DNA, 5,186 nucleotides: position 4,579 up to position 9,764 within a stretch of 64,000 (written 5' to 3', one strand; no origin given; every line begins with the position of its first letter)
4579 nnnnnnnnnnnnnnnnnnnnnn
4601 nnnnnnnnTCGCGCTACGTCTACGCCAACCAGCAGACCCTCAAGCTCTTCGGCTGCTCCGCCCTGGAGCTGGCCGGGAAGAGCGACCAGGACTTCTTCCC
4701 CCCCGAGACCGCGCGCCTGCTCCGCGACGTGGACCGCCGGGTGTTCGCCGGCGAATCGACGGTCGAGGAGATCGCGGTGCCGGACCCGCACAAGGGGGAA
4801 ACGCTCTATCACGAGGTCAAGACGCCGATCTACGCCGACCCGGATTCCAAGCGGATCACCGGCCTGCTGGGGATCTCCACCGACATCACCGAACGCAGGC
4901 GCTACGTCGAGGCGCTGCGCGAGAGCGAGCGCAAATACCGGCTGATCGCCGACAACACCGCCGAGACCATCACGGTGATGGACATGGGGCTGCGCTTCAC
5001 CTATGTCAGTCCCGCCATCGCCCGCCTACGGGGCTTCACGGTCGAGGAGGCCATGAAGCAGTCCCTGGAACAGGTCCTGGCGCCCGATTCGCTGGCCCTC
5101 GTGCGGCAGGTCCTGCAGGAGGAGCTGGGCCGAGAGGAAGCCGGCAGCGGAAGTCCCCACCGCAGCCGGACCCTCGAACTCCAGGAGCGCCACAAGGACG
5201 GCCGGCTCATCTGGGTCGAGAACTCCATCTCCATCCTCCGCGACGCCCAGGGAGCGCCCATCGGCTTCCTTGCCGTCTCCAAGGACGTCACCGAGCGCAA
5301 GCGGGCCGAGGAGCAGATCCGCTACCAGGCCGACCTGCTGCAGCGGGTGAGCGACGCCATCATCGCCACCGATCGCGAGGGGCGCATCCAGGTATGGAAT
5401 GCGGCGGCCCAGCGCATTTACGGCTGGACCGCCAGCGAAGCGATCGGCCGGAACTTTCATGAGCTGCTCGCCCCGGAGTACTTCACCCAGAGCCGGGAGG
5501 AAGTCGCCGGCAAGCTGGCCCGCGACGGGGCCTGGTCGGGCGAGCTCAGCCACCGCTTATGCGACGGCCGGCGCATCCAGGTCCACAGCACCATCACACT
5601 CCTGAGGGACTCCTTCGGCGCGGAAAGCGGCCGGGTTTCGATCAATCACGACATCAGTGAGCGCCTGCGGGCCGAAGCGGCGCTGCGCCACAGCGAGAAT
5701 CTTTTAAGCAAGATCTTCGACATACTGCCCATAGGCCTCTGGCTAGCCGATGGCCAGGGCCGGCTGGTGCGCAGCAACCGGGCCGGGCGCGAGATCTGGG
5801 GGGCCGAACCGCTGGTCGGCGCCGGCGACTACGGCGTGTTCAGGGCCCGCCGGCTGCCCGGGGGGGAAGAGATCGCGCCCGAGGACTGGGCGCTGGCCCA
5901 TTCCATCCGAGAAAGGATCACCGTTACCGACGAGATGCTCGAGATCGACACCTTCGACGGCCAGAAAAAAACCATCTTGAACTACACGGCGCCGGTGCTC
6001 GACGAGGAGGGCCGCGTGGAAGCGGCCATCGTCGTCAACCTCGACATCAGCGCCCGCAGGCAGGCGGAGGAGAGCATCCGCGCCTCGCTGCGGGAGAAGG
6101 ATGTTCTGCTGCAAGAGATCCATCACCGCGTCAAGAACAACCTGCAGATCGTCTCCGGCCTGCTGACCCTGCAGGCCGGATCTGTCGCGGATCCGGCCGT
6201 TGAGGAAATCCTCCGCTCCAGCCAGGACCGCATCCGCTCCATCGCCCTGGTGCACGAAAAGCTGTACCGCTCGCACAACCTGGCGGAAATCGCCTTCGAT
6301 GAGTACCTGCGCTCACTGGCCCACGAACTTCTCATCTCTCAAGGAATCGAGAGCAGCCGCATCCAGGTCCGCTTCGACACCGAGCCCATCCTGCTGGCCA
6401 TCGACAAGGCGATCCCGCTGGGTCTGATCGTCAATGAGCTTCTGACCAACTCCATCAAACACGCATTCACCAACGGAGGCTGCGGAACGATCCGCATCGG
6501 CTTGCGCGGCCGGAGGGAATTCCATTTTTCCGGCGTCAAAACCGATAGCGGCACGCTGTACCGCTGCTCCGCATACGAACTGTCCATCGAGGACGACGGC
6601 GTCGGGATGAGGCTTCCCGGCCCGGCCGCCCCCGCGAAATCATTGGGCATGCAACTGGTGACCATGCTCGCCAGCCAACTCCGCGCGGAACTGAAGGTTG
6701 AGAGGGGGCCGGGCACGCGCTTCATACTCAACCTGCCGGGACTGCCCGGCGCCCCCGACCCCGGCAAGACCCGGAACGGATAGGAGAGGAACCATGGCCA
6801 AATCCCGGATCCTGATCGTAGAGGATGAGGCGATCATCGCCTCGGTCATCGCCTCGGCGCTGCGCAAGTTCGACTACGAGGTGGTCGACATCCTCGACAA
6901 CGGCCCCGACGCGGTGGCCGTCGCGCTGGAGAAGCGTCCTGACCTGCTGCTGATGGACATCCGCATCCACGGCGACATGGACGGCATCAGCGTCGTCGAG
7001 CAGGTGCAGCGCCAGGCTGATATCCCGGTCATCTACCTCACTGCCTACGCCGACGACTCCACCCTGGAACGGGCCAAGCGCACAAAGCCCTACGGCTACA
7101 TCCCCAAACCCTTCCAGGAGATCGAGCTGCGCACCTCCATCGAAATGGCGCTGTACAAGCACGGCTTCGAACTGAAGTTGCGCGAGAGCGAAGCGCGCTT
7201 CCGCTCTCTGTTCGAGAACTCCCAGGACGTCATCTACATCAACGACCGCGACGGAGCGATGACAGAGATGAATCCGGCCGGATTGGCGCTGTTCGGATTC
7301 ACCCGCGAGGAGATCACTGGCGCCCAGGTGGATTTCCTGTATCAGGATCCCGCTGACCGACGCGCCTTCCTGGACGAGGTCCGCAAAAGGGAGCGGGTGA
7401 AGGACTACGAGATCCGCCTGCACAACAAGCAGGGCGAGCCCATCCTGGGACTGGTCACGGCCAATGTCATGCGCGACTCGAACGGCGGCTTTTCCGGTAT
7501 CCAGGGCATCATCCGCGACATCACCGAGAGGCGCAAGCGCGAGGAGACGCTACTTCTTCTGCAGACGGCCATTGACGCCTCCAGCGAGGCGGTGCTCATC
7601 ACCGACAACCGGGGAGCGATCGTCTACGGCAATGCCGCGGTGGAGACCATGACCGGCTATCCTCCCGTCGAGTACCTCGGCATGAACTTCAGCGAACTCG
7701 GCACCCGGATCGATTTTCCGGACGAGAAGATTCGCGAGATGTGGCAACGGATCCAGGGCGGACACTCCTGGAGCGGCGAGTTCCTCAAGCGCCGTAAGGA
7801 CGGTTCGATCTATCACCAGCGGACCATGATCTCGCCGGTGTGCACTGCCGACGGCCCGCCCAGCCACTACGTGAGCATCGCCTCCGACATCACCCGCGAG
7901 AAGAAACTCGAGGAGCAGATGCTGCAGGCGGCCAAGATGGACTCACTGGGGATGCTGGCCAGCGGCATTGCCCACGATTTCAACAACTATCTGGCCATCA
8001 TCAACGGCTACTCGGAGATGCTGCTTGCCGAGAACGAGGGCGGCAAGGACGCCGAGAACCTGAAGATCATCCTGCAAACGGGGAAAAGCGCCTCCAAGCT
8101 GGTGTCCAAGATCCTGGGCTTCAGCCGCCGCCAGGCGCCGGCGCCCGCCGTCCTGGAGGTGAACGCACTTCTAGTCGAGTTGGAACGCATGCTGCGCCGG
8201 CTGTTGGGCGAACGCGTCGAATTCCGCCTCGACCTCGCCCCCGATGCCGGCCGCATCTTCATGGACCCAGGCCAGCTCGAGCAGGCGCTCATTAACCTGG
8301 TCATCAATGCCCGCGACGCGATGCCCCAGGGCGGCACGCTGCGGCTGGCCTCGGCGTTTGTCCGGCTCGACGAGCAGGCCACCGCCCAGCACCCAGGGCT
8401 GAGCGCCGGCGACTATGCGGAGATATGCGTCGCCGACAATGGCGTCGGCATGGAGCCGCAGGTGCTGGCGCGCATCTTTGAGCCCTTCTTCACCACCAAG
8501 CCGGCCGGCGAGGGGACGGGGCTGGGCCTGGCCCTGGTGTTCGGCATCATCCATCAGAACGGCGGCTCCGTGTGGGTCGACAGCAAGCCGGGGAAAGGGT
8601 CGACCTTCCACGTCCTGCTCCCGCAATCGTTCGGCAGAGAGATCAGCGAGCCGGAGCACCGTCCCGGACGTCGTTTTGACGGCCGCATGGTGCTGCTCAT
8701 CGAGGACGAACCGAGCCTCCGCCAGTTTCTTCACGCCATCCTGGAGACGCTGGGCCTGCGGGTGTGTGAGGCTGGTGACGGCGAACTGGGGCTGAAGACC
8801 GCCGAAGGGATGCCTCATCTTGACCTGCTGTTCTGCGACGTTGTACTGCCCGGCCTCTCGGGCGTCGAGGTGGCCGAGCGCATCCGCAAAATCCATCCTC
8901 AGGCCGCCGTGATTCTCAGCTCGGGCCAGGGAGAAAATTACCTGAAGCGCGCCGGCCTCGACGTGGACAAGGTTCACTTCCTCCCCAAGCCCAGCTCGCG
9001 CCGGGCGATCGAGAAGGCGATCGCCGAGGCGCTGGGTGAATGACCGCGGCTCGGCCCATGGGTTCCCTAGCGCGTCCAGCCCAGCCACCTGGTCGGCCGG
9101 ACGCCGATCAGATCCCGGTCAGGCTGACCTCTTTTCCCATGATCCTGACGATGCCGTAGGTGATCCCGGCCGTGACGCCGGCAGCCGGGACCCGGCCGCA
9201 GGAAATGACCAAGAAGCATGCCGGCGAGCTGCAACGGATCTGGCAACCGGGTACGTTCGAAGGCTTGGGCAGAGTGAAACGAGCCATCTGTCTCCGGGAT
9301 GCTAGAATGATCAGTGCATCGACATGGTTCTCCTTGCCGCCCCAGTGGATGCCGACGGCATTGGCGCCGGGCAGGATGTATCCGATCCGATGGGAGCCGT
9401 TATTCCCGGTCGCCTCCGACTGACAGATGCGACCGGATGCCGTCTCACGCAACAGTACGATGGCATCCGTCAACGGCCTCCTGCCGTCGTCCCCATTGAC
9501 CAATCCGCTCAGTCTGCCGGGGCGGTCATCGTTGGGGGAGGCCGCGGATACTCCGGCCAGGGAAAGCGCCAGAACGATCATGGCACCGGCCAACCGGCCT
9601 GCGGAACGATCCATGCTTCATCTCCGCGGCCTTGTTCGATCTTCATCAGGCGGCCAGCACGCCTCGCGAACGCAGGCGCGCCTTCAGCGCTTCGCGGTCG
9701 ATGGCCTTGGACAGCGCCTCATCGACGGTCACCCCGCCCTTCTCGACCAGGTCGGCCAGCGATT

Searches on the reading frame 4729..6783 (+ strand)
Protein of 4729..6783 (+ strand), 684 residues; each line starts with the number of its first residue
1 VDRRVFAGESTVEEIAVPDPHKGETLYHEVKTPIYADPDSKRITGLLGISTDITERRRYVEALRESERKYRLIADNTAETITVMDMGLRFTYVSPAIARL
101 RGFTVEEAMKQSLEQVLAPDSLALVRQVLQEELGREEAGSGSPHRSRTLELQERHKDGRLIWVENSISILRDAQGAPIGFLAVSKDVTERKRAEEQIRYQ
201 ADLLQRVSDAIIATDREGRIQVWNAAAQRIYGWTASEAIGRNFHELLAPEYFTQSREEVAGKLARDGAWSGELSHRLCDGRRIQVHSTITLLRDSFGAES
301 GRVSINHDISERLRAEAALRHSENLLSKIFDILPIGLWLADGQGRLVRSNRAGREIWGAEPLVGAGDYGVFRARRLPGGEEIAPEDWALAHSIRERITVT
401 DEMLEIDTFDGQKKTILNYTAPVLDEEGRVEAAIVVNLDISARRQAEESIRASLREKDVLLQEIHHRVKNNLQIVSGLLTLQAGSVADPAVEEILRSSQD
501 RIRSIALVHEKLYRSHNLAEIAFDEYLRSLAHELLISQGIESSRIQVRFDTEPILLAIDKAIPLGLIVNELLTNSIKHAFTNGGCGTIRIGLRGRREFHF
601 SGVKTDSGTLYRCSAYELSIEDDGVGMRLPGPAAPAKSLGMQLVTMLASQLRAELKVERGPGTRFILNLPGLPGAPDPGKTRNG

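Call 86: search_protein_families(library=pfam, proteins=[window:4729-6783:+], max_evalue=0.0001)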
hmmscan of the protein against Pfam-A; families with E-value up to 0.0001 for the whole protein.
window:4729-6783:+ (684 aa): 9 families
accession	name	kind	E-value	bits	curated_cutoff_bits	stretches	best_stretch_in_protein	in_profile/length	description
PF08448.16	PAS_4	-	1.1e-37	129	23.1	3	206-312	3-108/110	PAS fold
PF00989.32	PAS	-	2.1e-30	105.4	22.6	2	203-297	6-101/113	PAS fold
PF07568.18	HisKA_2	-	4e-29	101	22.3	1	463-536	1-74/76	Histidine kinase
PF13426.13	PAS_9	-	1.5e-25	89.9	27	2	209-311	2-103/103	PAS domain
PF08447.18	PAS_3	-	2.2e-18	66.8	25.6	2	91-183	2-88/89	PAS fold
PF13188.13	PAS_8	-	1e-14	54.2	21.8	0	202-249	5-52/65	PAS domain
PF12860.13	PAS_7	-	6.5e-08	33.2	27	0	204-316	1-114/115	PAS fold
PF02518.31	HATPase_c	-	1.2e-06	29.4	26.4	1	561-670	3-108/111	Histidine kinase-, DNA gyrase B-, and HSP90-like ATPase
PF08348.17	PAS_6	-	1.5e-06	28.4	27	0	145-194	66-113/115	YheO-like PAS domain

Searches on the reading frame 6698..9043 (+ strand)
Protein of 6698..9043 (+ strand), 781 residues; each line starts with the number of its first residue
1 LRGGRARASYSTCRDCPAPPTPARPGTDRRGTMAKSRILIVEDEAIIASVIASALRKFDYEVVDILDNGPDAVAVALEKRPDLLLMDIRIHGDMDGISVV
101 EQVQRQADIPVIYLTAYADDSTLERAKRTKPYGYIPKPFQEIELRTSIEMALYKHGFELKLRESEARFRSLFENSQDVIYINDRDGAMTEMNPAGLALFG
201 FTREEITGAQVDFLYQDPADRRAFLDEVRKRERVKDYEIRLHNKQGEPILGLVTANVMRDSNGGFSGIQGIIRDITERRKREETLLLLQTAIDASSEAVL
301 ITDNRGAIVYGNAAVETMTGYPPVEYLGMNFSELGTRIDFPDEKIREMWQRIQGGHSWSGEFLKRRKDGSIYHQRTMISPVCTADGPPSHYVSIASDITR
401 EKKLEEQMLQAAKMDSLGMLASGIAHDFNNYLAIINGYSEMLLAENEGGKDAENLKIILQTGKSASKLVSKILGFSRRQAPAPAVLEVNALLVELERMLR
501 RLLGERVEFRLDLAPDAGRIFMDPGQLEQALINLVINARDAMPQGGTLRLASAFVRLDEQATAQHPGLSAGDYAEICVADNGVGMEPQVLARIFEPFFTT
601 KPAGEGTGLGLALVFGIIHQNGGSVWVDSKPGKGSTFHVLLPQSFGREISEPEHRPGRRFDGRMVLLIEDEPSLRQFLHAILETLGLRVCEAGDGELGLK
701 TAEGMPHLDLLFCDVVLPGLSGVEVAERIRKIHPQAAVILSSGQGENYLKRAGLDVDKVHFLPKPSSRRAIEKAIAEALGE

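Call 5: search_protein_families(library=pfam, proteins=[window:6698-9043:+], max_evalue=0.01)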
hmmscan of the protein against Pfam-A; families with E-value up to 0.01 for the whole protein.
window:6698-9043:+ (781 aa): 8 families
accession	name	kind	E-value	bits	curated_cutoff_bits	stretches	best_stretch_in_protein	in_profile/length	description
PF00072.30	Response_reg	-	1.2e-44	151.4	30.2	2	38-148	1-110/111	Response regulator receiver domain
PF13426.13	PAS_9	-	1.5e-31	109.2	27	2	178-277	3-103/103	PAS domain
PF00989.32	PAS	-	4.1e-28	98.1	22.6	2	288-398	3-113/113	PAS fold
PF02518.31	HATPase_c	-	3.9e-23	82.4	26.4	1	523-643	2-109/111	Histidine kinase-, DNA gyrase B-, and HSP90-like ATPase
PF08448.16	PAS_4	-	1.5e-22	80.3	23.1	2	172-279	1-109/110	PAS fold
PF13188.13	PAS_8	-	2.4e-19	68.9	21.8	2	287-349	2-61/65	PAS domain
PF08447.18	PAS_3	-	1.3e-16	61.1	25.6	2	309-394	2-88/89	PAS fold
PF00512.31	HisKA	-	1.4e-09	38.2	26.9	1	418-480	3-65/66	His Kinase A (phospho-acceptor) domain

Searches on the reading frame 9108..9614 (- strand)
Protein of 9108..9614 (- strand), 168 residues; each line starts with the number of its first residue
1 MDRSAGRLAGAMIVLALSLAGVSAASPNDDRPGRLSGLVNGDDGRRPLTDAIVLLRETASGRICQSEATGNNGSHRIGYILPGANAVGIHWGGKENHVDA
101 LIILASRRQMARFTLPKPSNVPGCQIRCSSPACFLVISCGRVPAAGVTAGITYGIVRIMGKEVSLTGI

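Call 5: search_protein_families(library=pfam, proteins=[window:9108-9614:-], max_evalue=0.01)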
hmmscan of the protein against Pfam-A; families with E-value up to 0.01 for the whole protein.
window:9108-9614:- (168 aa): 0 families

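Call 7: search_protein_families(library=ncbifam, proteins=[window:9108-9614:-], max_evalue=0.01)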
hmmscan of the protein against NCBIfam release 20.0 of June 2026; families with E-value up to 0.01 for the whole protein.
window:9108-9614:- (168 aa): 0 families

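Call 15: search_protein_families(library=pfam, proteins=[window:9108-9614:-], max_evalue=10)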
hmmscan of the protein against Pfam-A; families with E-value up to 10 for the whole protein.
window:9108-9614:- (168 aa): 0 families
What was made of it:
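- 9108..9614 (-): Species-specific ORF (168 aa, signal-peptide-like N-terminus). It is probably a gene fragment and not a conserved member of the module. No family hit (calls 5, 7, 15).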

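Call 16: search_protein_families(library=padloc, proteins=[window:9108-9614:-], max_evalue=0.1)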
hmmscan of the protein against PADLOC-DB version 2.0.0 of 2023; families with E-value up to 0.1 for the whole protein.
window:9108-9614:- (168 aa): 0 families
